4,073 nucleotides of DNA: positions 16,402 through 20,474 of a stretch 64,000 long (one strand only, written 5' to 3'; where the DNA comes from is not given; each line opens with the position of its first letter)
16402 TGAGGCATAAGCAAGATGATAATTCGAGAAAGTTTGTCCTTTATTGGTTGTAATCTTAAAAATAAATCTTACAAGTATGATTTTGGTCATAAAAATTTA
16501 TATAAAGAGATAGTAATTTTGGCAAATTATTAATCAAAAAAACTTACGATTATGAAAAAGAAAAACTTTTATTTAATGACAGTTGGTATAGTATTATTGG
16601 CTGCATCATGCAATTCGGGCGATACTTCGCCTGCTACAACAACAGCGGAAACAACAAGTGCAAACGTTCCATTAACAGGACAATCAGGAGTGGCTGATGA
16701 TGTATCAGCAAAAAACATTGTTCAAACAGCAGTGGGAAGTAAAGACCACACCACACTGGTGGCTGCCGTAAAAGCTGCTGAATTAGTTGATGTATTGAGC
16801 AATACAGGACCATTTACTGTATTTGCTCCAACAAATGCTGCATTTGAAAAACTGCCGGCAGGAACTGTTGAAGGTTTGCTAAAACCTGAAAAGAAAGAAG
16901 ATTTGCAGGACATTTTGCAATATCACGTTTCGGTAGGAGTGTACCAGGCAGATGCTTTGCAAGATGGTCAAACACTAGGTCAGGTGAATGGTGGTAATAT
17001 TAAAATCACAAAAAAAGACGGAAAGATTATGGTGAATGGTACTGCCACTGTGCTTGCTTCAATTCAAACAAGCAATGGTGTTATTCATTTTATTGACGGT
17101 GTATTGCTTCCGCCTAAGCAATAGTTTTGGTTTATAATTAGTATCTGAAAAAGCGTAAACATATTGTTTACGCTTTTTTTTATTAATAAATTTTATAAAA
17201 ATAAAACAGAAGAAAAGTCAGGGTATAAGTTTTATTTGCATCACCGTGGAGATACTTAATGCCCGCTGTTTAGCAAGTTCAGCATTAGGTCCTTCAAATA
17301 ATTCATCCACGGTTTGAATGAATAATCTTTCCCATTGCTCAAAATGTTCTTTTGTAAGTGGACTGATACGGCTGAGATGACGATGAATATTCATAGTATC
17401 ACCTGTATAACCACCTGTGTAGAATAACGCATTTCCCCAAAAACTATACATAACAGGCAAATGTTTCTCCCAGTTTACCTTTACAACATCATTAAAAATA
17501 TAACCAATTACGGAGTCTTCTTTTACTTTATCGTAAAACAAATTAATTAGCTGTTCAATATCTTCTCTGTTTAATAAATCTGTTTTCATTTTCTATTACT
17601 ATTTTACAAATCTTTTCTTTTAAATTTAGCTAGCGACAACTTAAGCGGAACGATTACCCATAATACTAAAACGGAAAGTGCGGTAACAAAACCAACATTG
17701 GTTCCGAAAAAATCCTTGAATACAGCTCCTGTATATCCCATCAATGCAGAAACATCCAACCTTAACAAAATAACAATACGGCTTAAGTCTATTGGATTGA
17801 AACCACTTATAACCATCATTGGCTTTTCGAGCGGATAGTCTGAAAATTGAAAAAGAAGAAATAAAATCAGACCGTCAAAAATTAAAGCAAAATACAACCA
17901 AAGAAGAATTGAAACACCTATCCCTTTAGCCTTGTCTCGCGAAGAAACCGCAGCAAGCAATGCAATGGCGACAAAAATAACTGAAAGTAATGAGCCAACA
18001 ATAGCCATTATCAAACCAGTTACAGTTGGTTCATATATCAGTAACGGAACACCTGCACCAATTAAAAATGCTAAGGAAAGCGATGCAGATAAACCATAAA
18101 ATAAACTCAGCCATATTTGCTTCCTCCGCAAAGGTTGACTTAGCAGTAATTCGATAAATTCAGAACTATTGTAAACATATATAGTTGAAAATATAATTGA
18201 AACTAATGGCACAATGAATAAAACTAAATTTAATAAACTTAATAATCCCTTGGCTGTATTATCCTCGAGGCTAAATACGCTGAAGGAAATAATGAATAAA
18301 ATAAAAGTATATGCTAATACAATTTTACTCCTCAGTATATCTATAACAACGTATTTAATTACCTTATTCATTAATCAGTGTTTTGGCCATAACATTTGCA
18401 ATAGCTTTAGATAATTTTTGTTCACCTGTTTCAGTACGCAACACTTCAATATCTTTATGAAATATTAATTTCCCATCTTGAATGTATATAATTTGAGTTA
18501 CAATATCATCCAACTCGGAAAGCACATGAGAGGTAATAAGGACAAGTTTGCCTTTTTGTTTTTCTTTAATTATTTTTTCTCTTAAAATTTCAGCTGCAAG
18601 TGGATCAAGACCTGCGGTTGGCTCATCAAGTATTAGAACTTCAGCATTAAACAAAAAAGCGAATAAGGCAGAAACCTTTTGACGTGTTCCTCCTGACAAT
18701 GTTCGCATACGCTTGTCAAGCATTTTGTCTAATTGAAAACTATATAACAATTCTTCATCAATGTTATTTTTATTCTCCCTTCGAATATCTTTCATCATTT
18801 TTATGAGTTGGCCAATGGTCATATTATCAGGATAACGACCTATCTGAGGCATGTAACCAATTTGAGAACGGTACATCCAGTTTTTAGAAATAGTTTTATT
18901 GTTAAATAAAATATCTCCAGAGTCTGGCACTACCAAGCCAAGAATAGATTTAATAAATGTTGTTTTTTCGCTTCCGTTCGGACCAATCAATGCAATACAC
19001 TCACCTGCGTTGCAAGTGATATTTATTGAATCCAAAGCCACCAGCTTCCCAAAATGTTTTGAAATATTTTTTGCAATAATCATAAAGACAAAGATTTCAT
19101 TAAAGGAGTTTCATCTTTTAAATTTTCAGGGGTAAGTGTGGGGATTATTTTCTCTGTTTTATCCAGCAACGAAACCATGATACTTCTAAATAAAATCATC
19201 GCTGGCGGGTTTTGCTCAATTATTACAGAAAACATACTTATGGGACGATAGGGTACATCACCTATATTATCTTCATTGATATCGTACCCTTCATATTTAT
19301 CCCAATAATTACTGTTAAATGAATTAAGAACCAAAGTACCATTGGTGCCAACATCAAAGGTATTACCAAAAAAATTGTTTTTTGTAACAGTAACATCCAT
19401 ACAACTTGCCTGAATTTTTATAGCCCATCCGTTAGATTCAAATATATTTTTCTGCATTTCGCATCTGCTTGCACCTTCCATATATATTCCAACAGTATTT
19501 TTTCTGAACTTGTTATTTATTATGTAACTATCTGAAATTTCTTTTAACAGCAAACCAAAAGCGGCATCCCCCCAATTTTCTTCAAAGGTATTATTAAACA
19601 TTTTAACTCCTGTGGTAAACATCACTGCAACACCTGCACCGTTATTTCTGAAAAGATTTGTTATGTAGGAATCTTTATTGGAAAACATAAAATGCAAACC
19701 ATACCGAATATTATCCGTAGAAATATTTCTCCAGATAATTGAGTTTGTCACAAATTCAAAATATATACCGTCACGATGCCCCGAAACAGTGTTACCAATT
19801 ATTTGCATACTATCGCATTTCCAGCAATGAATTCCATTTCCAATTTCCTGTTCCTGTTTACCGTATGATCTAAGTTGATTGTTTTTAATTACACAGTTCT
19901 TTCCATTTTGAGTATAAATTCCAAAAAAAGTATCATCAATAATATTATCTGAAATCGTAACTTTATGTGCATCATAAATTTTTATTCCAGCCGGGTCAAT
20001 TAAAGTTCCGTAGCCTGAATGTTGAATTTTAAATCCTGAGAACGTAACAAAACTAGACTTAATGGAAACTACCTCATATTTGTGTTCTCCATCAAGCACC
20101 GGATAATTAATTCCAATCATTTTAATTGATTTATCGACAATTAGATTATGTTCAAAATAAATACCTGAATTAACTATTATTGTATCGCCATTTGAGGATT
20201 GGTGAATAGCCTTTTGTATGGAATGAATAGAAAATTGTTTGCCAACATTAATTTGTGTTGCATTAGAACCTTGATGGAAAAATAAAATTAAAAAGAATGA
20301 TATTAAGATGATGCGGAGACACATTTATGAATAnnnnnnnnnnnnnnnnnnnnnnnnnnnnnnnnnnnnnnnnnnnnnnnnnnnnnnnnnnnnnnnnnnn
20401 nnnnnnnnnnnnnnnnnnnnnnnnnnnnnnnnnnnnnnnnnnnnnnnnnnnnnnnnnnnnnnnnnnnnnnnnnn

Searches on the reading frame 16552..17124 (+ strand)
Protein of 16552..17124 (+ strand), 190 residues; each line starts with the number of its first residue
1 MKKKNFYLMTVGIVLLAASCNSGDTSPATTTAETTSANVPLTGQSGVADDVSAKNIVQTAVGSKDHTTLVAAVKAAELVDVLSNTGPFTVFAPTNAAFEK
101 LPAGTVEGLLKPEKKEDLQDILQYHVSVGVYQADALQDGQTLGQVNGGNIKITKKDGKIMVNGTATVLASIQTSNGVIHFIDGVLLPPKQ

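Call 6: search_protein_families(library=pfam, proteins=[window:16552-17124:+])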
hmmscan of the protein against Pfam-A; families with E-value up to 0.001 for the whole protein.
window:16552-17124:+ (190 aa): 1 family
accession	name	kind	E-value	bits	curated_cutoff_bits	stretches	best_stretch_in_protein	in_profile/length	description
PF02469.27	Fasciclin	-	7.9e-36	123.4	22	1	65-187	2-123/123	Fasciclin domain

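Call 9: search_protein_families(library=ncbifam, proteins=[window:16552-17124:+], max_evalue=0.01)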
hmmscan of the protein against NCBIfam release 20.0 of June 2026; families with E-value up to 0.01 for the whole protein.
window:16552-17124:+ (190 aa): 0 families

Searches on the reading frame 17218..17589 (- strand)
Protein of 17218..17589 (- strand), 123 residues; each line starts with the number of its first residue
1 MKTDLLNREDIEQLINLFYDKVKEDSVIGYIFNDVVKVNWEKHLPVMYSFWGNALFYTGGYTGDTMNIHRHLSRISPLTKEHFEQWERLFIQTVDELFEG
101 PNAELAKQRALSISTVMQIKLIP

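Call 6: search_protein_families(library=pfam, proteins=[window:17218-17589:-])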
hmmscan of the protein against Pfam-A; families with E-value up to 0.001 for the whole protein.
window:17218-17589:- (123 aa): 0 families

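Call 9: search_protein_families(library=ncbifam, proteins=[window:17218-17589:-], max_evalue=0.01)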
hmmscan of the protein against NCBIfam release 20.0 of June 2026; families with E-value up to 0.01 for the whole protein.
window:17218-17589:- (123 aa): 0 families

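Call 32: search_protein_families(library=pfam, proteins=[window:17218-17589:-], max_evalue=1)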
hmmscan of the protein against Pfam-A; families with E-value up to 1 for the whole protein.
window:17218-17589:- (123 aa): 2 families
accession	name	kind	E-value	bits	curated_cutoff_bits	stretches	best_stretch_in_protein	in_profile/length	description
PF01152.27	Bac_globin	-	0.012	16.2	21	1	9-98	10-99/121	Bacterial-like globin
PF11563.14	Protoglobin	-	0.038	14.4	25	1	9-82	31-70/158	Protoglobin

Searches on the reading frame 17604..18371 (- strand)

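Call 6: search_protein_families(library=pfam, proteins=[window:17604-18371:-])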
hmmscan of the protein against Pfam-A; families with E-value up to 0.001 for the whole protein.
window:17604-18371:- (255 aa): 1 family
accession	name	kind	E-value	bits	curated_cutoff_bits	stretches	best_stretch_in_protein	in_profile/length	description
PF12679.13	ABC2_membrane_2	-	1e-08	35.2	27.2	1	11-255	10-283/283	ABC-2 family transporter protein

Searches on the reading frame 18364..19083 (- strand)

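Call 6: search_protein_families(library=pfam, proteins=[window:18364-19083:-])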
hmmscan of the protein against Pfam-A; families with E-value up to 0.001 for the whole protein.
window:18364-19083:- (239 aa): 3 families
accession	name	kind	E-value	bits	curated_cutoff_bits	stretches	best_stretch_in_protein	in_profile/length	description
PF00005.33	ABC_tran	-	2.4e-26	93.4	25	1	17-157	1-137/137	ABC transporter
PF13304.12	AAA_21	-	3.4e-11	44.2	27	1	125-186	234-298/304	AAA domain, putative AbiEii toxin, Type IV TA system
PF02463.25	SMC_N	-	0.00087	19.2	40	0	29-187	26-198/220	RecF/RecN/SMC N terminal domain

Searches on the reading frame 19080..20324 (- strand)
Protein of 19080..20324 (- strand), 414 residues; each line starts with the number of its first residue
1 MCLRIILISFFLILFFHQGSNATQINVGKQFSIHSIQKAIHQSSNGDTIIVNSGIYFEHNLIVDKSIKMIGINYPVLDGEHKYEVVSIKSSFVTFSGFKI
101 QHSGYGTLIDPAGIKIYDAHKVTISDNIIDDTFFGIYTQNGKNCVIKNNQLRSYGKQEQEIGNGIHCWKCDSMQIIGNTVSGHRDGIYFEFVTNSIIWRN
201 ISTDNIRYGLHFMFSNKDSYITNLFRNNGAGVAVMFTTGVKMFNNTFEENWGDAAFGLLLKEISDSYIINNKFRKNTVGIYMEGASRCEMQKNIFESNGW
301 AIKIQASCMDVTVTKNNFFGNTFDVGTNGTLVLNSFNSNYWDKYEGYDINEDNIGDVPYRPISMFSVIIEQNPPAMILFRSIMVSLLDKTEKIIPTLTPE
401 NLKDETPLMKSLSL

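Call 6: search_protein_families(library=pfam, proteins=[window:19080-20324:-])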
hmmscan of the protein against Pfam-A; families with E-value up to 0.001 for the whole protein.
window:19080-20324:- (414 aa): 2 families
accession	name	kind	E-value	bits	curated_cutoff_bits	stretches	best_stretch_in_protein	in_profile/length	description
PF05048.19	NosD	-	9.4e-34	117.1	23.6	2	160-346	14-212/212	Periplasmic copper-binding protein (NosD)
PF13229.12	Beta_helix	-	1.3e-27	96.8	25.9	3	88-247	5-158/158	Right handed beta helix region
